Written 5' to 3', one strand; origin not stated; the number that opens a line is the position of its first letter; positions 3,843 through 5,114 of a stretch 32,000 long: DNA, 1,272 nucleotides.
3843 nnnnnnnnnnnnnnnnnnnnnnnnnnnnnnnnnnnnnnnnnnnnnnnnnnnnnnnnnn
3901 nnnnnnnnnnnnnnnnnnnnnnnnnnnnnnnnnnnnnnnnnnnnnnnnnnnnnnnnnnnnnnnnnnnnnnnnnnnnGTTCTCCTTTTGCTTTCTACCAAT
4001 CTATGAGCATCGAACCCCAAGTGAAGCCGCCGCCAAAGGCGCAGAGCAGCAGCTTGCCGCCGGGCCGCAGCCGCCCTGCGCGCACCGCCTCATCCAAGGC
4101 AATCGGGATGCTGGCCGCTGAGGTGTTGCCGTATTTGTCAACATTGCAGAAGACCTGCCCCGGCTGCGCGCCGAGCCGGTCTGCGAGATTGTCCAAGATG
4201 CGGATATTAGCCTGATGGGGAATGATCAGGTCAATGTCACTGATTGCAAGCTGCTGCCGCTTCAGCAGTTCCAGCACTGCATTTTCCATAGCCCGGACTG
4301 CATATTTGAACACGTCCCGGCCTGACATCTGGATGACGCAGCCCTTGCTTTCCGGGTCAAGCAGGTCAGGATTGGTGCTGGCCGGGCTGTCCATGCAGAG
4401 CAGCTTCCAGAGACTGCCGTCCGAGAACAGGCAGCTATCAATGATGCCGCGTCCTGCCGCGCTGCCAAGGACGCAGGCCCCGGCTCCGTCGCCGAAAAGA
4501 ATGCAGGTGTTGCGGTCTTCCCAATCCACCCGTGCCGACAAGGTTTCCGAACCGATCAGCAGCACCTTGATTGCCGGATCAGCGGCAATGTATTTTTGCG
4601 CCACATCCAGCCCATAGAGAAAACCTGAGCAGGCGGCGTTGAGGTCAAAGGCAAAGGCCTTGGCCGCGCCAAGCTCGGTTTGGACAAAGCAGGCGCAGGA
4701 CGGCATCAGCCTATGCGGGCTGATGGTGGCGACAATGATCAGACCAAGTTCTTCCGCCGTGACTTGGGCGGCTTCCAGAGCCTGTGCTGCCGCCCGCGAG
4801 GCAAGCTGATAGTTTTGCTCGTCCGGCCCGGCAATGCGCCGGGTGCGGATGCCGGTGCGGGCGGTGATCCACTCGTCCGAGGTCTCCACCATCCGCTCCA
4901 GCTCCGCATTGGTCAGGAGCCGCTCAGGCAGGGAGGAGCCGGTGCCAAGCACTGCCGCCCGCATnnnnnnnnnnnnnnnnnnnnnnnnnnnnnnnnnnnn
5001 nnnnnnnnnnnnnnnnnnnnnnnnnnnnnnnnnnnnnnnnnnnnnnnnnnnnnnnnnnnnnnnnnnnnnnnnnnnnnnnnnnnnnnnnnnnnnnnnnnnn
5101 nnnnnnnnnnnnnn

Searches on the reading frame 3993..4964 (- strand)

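Call 6: search_protein_families(library=pfam, proteins=[window:3993-4964:-], max_evalue=0.01)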
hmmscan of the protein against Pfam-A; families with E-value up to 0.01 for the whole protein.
window:3993-4964:- (323 aa): 3 families
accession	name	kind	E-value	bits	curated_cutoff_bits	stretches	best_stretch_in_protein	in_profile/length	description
PF08541.16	ACP_syn_III_C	-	1.6e-36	124.7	26.6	1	234-323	1-90/90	3-Oxoacyl-[acyl-carrier-protein (ACP)] synthase III C terminal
PF08545.16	ACP_syn_III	-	1.5e-29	102.1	24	1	106-183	1-80/80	3-Oxoacyl-[acyl-carrier-protein (ACP)] synthase III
PF00108.29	Thiolase_N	-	0.00025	21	26.4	1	35-146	7-119/260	Thiolase, N-terminal domain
